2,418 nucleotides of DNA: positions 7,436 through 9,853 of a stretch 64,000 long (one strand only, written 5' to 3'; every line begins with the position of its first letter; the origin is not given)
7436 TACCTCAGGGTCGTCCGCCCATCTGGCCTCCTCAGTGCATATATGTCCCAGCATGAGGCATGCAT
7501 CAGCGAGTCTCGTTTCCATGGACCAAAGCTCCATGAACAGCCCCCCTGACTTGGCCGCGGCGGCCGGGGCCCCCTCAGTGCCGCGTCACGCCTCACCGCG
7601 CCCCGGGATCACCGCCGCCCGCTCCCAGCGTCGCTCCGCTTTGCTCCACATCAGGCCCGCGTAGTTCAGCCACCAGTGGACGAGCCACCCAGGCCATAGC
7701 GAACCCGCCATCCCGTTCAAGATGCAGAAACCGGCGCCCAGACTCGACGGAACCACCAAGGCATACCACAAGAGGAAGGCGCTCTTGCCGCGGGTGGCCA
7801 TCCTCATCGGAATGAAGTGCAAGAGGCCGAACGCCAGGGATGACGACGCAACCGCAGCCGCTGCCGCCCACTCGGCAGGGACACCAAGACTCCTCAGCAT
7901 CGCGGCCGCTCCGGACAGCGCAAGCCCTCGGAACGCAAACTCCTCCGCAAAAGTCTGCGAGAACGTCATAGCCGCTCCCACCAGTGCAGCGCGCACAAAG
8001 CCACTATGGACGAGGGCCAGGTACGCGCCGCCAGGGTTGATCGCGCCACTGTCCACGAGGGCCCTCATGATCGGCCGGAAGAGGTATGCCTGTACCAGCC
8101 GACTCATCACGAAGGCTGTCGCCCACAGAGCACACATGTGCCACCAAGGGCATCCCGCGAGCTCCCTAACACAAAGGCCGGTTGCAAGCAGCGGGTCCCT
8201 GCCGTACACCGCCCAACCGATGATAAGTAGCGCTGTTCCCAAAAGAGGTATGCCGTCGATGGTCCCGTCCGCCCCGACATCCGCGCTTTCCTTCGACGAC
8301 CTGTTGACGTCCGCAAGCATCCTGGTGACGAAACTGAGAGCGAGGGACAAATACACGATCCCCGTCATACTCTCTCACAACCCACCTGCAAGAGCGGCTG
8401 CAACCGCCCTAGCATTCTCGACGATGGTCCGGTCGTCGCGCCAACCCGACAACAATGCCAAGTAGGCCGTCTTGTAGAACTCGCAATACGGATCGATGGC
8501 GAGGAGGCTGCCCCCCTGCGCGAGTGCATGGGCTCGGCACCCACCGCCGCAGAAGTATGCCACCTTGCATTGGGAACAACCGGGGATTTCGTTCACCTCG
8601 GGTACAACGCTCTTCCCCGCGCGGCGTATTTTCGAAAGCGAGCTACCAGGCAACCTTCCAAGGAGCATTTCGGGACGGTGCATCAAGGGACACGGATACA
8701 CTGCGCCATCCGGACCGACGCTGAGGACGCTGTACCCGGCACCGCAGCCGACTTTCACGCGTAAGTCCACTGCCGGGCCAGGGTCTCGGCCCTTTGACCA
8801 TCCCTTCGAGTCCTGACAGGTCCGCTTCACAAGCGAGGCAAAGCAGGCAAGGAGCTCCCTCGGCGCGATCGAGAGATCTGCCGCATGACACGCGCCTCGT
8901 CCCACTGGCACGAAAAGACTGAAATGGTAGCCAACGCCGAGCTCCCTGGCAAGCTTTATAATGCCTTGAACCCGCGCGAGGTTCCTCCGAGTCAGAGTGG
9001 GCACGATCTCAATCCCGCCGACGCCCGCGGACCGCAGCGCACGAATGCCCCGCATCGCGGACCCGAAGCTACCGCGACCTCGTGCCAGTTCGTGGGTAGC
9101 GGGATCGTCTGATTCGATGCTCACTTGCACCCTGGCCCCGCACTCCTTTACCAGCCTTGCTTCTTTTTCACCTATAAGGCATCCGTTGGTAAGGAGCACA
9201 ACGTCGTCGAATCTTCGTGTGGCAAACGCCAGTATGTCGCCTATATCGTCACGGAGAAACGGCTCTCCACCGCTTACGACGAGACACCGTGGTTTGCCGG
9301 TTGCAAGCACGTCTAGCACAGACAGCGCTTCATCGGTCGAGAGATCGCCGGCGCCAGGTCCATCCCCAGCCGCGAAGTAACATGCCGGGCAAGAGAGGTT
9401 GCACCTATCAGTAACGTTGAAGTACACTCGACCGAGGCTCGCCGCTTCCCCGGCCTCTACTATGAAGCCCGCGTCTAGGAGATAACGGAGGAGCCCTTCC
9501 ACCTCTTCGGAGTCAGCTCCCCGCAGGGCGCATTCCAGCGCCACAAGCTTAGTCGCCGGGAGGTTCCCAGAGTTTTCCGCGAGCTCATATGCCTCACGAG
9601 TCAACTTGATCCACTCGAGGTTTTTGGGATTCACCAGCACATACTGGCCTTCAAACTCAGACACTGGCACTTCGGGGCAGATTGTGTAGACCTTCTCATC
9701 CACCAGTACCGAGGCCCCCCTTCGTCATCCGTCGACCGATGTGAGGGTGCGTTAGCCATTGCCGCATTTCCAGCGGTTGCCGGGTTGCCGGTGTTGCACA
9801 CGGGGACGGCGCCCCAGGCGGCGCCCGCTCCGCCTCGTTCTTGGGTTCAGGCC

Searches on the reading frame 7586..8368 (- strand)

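Call 6: search_protein_families(library=pfam, proteins=[window:7586-8368:-])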
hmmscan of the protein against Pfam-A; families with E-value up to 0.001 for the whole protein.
window:7586-8368:- (260 aa): 1 family
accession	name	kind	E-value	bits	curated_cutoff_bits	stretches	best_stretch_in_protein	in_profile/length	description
PF02517.21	Rce1-like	-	5e-09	36.8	22.4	1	128-236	5-92/93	Type II CAAX prenyl endopeptidase Rce1-like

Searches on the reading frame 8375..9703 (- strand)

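Call 6: search_protein_families(library=pfam, proteins=[window:8375-9703:-])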
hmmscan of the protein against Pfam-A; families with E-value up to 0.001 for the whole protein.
window:8375-9703:- (442 aa): 2 families
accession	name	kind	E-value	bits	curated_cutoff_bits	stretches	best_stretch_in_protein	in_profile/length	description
PF04055.27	Radical_SAM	-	7e-22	78.8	29.5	1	96-233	2-146/166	Radical SAM superfamily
PF13353.11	Fer4_12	-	0.00029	21.6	22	1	99-194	13-115/137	4Fe-4S single cluster domain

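Call 82: search_protein_families(library=ncbifam, proteins=[window:8375-9703:-], max_evalue=1e-10)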
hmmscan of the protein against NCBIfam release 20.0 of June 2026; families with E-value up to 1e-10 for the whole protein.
window:8375-9703:- (442 aa): 40 families (the best 25 are shown)
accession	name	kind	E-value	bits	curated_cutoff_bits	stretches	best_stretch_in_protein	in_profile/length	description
TIGR04545.1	rSAM_ahbD_hemeb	equivalog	3.3e-43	148.4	500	1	94-282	3-192/339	heme b synthase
TIGR04055.1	rSAM_NirJ2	equivalog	2.2e-37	129.3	500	1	93-409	2-324/326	putative heme d1 biosynthesis radical SAM protein NirJ2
NF045574.1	sacti_mat_StsB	exception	3.1e-37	128.5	625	1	18-400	21-406/466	StsB family radical SAM/SPASM domain sactipeptide maturase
TIGR03962.1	mycofact_rSAM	equivalog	2.4e-34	119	265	1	94-409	15-333/339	mycofactocin radical SAM maturase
NF050035.1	rSAM_WgK_link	exception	2.3e-33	115.7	650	1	93-279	11-197/367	radical SAM/SPASM peptide maturase WgkB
TIGR04250.1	SCM_rSAM_ScmE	equivalog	2.5e-31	108.9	400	1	95-253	7-166/358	SynChlorMet cassette radical SAM/SPASM protein ScmE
TIGR04051.1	rSAM_NirJ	equivalog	3.6e-31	108.4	515.45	1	93-276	4-188/354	heme d1 biosynthesis radical SAM protein NirJ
TIGR04347.1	pseudo_SAM_Halo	equivalog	1e-30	107.3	525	1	91-259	38-206/390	TIGR04347 family pseudo-SAM/SPASM protein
TIGR04053.2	TIGR04053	equivalog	3.4e-29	102.2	395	1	93-274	10-196/366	TIGR04053 family radical SAM/SPASM domain-containing protein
TIGR04546.1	rSAM_ahbC_deAc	equivalog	7.3e-29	100.7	650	1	93-272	41-221/390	12,18-didecarboxysiroheme deacetylase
TIGR04163.1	rSAM_cobopep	equivalog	2.1e-28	99.3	375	2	92-295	65-276/428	peptide-modifying radical SAM enzyme CbpB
TIGR04054.1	rSAM_NirJ1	equivalog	9.7e-26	90.3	650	1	67-295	12-240/387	putative heme d1 biosynthesis radical SAM protein NirJ1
TIGR04251.1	SCM_rSAM_ScmF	equivalog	2.1e-25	89.8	400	1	90-409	3-341/353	SynChlorMet cassette radical SAM/SPASM protein ScmF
TIGR04303.1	GeoRSP_rSAM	equivalog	9.8e-23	81.2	400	1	94-407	8-324/325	GeoRSP system radical SAM/SPASM protein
TIGR04103.1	rSAM_nif11_3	equivalog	2.6e-21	75.7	725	1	95-394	9-330/412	nif11-class peptide radical SAM maturase 3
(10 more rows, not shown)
